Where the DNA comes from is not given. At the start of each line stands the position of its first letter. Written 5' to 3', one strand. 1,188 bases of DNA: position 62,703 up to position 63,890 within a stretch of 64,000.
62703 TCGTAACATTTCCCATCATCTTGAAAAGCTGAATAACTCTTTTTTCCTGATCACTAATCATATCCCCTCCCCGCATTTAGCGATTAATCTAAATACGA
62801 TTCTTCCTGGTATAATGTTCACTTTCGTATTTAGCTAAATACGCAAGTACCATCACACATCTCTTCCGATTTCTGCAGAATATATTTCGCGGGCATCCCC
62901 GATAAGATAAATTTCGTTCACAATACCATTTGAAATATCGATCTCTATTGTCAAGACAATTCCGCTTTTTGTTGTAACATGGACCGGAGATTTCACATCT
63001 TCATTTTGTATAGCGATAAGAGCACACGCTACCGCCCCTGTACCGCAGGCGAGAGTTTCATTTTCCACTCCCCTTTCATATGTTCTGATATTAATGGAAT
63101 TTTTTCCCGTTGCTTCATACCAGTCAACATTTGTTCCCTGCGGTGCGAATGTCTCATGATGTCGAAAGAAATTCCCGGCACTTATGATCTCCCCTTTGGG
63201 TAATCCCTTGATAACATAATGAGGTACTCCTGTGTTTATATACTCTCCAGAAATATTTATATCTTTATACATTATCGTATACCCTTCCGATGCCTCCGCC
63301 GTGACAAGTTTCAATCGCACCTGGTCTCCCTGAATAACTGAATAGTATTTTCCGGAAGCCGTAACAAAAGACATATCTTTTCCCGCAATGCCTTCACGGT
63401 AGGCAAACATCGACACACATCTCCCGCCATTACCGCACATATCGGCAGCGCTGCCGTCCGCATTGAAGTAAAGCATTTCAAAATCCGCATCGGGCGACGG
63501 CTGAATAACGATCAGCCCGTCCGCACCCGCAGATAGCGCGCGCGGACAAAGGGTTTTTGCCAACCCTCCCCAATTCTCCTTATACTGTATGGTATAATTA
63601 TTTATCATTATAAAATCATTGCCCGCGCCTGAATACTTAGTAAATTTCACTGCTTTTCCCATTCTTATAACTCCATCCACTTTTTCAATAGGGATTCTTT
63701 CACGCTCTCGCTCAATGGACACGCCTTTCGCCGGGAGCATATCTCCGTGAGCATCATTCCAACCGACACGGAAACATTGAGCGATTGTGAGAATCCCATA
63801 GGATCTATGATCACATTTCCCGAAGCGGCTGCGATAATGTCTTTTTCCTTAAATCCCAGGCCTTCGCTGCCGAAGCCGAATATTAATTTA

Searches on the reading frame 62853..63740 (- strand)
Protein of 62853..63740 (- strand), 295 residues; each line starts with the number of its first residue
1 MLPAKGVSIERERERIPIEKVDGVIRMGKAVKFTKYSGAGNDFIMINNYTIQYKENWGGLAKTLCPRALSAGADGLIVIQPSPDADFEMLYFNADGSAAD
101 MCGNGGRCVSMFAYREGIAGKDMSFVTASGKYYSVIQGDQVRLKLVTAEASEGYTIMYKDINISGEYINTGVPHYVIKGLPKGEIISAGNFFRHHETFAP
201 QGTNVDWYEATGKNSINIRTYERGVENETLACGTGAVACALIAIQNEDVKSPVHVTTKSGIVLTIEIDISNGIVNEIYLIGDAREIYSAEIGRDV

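Call 17: search_protein_families(library=pfam, proteins=[window:62853-63740:-], max_evalue=0.0001)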
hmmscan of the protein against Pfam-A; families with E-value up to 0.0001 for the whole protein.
window:62853-63740:- (295 aa): 1 family
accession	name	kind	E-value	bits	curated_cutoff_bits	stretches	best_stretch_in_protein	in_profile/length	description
PF01678.24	DAP_epimerase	-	1.1e-39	135.6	34.7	2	33-140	1-108/121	Diaminopimelate epimerase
